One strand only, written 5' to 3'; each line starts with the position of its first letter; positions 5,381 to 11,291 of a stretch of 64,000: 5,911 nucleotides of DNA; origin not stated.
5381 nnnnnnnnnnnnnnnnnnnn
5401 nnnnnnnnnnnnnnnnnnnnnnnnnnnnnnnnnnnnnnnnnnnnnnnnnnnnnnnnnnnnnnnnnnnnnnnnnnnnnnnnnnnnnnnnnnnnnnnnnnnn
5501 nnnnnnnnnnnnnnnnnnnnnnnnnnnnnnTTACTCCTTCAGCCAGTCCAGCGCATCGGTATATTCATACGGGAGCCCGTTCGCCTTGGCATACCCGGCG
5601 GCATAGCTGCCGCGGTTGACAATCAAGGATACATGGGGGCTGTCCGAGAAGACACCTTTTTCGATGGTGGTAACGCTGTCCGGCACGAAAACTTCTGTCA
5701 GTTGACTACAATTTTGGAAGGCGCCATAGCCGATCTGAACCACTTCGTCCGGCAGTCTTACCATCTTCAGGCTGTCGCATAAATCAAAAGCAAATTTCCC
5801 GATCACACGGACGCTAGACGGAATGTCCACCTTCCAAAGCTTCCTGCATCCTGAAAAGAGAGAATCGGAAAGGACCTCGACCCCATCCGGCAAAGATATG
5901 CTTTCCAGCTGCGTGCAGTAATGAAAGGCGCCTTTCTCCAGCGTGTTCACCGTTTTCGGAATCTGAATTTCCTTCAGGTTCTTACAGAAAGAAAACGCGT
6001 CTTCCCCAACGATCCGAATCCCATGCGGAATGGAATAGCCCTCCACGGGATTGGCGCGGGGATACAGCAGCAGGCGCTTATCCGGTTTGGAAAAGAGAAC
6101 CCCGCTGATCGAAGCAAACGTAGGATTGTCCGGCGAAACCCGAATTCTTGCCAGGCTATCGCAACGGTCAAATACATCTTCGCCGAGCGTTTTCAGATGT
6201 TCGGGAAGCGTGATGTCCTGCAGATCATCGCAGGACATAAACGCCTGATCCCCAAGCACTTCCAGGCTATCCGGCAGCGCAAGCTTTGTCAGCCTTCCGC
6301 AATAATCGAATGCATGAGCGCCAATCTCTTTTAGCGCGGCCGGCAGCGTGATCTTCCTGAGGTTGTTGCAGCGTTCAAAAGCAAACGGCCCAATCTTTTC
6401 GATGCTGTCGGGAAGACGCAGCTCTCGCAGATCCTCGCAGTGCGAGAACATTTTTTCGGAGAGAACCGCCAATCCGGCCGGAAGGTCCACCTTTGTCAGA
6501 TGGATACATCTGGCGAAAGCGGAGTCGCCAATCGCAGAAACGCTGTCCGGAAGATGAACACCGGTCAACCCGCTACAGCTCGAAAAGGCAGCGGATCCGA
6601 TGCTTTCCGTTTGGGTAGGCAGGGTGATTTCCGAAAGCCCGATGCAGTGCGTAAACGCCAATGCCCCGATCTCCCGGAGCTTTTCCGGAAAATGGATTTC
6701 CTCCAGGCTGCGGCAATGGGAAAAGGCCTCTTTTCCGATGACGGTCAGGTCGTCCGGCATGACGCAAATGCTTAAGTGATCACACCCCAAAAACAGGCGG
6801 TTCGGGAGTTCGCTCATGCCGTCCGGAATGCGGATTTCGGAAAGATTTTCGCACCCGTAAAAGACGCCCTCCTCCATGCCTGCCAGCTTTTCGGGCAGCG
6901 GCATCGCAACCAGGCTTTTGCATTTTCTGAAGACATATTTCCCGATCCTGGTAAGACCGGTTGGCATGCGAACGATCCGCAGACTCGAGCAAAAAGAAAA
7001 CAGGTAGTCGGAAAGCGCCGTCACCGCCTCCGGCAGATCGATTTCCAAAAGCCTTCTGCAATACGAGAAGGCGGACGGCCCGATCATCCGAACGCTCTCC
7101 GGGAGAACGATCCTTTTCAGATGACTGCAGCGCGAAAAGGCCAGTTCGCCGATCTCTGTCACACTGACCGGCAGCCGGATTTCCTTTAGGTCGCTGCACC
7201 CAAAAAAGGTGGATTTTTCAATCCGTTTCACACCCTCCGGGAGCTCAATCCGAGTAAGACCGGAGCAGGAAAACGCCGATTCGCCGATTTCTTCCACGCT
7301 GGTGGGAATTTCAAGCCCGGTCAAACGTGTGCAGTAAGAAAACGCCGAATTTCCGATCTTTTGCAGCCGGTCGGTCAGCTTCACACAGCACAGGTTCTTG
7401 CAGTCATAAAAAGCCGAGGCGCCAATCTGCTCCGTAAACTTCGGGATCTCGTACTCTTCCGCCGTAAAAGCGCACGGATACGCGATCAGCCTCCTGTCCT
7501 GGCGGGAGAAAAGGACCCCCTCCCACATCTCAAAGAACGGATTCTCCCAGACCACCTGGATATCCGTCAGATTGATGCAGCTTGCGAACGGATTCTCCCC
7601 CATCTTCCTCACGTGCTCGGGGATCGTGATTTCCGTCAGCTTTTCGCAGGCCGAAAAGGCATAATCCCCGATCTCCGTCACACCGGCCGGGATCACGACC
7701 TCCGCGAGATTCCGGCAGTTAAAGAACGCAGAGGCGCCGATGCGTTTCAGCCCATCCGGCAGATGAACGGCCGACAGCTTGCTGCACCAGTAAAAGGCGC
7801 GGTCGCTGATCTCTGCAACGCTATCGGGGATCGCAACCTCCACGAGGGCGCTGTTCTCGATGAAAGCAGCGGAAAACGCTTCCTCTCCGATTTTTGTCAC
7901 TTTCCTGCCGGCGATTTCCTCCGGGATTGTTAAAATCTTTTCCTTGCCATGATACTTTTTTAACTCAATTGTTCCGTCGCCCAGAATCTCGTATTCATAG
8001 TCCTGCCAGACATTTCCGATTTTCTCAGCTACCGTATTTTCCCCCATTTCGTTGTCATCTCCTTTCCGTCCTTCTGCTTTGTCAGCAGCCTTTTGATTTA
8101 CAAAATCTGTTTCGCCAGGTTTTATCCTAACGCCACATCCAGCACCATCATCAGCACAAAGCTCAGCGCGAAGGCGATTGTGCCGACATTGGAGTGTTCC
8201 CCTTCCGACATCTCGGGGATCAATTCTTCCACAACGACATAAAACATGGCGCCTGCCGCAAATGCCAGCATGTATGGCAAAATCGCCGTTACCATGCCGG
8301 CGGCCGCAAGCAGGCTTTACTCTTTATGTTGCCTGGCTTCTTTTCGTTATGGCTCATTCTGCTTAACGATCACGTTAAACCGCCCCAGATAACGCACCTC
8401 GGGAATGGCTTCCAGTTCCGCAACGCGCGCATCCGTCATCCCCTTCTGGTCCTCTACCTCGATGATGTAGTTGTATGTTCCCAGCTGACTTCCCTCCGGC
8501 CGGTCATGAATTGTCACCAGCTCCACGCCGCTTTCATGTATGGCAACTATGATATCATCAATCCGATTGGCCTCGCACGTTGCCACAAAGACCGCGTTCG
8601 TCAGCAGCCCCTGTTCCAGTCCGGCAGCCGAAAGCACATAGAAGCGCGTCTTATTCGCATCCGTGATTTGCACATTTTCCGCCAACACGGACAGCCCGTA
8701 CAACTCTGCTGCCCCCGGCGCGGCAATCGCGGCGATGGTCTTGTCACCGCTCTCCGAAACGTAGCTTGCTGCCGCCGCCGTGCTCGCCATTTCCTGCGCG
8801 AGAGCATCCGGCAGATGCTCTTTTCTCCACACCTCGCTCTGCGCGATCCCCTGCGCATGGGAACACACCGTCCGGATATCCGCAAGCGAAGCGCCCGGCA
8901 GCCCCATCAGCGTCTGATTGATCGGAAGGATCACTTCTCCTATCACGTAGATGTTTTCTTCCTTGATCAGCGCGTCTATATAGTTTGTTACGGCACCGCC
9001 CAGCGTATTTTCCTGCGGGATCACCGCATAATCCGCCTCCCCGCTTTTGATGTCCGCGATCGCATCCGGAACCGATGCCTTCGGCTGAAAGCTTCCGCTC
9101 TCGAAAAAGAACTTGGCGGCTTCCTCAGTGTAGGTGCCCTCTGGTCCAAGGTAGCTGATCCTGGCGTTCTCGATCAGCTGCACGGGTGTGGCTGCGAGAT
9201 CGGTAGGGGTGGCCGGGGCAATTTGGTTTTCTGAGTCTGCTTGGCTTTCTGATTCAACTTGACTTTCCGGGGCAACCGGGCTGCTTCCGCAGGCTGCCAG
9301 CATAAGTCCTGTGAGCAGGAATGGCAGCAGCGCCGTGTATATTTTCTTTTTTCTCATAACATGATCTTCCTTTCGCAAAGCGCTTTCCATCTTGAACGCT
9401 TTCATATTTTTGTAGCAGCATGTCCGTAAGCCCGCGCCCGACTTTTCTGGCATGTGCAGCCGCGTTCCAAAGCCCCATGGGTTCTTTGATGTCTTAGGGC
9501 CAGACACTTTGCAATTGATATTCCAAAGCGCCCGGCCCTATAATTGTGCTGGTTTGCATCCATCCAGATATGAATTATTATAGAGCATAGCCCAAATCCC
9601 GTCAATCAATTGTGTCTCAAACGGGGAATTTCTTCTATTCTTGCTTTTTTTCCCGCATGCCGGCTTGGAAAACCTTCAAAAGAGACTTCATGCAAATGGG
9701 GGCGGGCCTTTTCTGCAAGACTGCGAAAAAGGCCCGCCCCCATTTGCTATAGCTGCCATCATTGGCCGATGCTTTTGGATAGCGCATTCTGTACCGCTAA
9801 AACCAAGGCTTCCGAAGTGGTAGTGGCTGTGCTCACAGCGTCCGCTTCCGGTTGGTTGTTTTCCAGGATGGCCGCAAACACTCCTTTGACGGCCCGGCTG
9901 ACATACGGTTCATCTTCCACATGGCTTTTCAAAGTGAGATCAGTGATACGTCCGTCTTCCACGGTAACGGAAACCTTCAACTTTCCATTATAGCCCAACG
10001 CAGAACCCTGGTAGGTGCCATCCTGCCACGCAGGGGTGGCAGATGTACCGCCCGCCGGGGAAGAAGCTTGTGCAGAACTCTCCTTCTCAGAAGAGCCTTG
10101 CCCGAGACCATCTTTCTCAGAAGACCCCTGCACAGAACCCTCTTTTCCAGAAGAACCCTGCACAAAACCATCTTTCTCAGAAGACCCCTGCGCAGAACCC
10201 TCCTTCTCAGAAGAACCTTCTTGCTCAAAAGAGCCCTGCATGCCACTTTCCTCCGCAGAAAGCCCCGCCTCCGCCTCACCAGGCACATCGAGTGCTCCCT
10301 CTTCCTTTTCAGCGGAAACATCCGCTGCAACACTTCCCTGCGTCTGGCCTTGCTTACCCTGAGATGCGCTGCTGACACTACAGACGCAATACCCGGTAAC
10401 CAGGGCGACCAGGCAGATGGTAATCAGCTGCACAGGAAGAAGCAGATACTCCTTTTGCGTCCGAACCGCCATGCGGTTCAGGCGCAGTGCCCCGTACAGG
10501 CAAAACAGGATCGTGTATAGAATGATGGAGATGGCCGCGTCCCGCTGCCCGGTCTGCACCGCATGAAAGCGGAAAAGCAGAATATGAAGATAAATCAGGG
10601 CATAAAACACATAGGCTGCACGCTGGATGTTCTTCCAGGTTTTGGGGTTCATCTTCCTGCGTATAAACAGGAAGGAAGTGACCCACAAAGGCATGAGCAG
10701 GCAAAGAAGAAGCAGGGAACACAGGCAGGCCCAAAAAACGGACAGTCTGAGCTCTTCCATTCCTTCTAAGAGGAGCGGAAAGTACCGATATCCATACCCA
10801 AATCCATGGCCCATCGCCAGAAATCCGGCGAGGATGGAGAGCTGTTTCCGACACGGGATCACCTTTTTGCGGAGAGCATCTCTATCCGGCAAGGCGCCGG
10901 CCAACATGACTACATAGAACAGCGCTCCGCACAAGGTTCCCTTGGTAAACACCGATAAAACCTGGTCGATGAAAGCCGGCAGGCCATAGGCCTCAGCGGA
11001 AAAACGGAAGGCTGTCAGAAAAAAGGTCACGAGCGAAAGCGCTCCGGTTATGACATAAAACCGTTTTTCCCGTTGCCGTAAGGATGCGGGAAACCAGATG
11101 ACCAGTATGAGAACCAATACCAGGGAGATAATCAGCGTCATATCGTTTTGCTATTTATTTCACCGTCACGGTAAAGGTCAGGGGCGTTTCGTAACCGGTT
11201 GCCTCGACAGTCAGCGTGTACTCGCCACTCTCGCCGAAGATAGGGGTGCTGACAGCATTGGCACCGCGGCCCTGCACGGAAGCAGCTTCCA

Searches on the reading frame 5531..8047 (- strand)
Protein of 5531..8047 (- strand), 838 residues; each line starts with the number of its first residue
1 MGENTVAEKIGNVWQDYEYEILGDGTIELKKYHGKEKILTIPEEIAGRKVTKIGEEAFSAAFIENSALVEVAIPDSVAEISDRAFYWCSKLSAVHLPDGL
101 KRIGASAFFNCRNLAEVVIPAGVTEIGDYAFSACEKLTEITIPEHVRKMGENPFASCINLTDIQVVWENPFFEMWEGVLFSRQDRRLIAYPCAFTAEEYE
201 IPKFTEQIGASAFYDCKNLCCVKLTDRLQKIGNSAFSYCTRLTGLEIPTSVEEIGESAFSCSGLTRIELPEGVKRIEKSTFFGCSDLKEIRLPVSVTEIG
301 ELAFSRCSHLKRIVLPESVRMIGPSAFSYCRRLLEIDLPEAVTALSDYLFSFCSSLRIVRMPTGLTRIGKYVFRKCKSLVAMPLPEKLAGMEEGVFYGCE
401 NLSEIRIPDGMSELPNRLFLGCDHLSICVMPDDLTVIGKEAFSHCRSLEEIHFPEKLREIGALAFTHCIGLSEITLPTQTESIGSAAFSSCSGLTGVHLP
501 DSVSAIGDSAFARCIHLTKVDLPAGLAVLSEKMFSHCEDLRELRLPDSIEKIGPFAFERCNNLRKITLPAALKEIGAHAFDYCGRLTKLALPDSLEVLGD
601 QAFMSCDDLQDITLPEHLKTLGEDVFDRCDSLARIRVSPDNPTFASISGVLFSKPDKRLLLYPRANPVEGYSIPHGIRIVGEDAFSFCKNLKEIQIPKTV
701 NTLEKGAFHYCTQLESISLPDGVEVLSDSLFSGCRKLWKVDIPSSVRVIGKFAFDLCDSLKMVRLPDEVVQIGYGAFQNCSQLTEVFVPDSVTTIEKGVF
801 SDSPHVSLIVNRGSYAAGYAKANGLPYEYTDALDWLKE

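Call 61: search_protein_families(library=pfam, proteins=[window:5531-8047:-], max_evalue=0.001)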
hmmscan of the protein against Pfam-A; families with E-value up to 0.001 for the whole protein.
window:5531-8047:- (838 aa): 3 families
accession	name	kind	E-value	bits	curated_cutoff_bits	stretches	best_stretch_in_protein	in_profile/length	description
PF13306.12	LRR_5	-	8.6e-188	614.4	27.7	6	680-804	3-124/127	BspA type Leucine rich repeat region (6 copies)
PF13855.12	LRR_8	-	2.6e-22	78.8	27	0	680-719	16-56/61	Leucine rich repeat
PF23952.1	LRR_EndoS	-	4.5e-06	27.3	27.9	0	441-496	54-110/116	Endo-beta-N-acetylglucosaminidase EndoS LRR domain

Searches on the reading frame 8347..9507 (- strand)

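Call 61: search_protein_families(library=pfam, proteins=[window:8347-9507:-], max_evalue=0.001)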
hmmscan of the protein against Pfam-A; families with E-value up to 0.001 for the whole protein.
window:8347-9507:- (386 aa): 1 family
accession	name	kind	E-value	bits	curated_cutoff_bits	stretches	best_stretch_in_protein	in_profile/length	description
PF00800.23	PDT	-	7.3e-54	182.7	25.2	1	117-294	1-178/181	Prephenate dehydratase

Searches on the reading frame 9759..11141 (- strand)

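Call 61: search_protein_families(library=pfam, proteins=[window:9759-11141:-], max_evalue=0.001)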
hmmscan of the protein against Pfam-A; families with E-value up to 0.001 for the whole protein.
window:9759-11141:- (460 aa): 2 families
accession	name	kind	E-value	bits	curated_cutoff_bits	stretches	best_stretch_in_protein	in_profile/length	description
PF04205.19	FMN_bind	-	2.7e-11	44.4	22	1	383-455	1-77/77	FMN-binding domain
PF01794.25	Ferric_reduct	-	2.5e-08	34.4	28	1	90-183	29-120/121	Ferric reductase like transmembrane component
